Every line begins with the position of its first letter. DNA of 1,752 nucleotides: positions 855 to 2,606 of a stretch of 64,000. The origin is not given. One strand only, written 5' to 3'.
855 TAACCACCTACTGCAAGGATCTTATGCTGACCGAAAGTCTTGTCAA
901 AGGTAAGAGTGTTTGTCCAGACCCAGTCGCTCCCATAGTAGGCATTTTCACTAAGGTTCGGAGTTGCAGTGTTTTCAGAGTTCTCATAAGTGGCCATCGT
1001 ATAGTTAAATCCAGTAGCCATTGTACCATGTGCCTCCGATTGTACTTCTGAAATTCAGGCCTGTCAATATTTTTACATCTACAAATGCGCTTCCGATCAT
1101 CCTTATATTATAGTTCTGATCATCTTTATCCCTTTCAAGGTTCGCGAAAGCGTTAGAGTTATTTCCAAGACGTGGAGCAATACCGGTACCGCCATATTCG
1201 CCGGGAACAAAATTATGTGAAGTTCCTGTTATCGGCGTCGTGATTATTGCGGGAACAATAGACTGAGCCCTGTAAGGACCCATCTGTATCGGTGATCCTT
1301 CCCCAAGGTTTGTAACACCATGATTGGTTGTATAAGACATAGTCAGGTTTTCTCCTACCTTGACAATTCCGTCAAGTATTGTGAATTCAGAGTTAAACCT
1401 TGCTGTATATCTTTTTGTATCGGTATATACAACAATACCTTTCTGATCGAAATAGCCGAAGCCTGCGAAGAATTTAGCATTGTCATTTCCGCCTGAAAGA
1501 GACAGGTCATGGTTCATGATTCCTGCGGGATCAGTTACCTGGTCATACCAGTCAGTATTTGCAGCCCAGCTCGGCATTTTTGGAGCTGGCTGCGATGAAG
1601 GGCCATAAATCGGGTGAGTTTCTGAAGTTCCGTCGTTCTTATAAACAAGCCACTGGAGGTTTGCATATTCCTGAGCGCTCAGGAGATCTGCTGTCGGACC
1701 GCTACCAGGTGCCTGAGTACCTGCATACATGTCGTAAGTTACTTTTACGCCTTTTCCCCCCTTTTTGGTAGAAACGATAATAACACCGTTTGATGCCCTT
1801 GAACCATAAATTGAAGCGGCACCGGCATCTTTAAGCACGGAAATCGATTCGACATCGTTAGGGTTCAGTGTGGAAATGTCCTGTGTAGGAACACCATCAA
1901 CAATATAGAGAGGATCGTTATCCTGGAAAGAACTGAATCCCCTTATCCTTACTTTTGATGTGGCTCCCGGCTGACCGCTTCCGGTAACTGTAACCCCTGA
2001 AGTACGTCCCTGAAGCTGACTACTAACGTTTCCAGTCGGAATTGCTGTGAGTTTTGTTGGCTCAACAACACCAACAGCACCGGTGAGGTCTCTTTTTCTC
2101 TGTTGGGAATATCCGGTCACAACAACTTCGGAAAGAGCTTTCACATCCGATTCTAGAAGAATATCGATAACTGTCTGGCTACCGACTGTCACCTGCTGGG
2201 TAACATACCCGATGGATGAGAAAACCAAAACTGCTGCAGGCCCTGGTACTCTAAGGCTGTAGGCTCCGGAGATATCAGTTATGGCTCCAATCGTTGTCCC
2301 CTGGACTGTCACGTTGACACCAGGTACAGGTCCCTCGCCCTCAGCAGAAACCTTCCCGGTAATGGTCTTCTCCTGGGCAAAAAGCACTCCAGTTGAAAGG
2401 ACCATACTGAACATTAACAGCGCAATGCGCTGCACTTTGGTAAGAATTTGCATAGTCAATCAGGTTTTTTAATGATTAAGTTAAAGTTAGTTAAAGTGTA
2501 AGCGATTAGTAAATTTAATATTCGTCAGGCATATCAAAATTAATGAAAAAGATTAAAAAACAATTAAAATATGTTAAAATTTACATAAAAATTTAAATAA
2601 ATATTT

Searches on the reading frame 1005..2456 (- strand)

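Call 17: search_protein_families(library=pfam, proteins=[window:1005-2456:-], max_evalue=0.001)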
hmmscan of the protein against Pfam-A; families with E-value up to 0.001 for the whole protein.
window:1005-2456:- (483 aa): 3 families
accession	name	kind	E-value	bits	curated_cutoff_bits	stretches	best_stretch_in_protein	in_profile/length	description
PF07715.20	Plug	-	7.7e-20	71.8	23.9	1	121-225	2-107/107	TonB-dependent Receptor Plug Domain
PF13715.12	CarbopepD_reg_2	-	2.7e-17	63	32.2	1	32-113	1-88/88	CarboxypepD_reg-like domain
PF13620.12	CarboxypepD_reg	-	3.3e-08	34.2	32.3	1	31-101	1-81/82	Carboxypeptidase regulatory-like domain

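Call 18: search_protein_families(library=ncbifam, proteins=[window:1005-2456:-], max_evalue=0.001)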
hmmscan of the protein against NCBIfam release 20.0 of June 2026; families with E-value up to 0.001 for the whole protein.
window:1005-2456:- (483 aa): 4 families
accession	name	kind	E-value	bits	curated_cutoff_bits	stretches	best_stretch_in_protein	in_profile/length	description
TIGR04056.1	OMP_RagA_SusC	subfamily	1.5e-116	390.9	368.25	1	30-481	1-443/981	SusC/RagA family TonB-linked outer membrane protein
TIGR04057.1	SusC_RagA_signa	signature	4.4e-16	58.4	46.2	1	201-231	1-31/31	SusC/RagA subfamily TonB-dependent outer membrane receptor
TIGR01779.1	TonB-B12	equivalog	3.8e-06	25.7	599.7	1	95-248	15-171/614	TonB-dependent vitamin B12 receptor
NF010048.1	PRK13524.1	subfamily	0.00014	20.4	493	0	103-245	35-190/744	FepA family TonB-dependent siderophore receptor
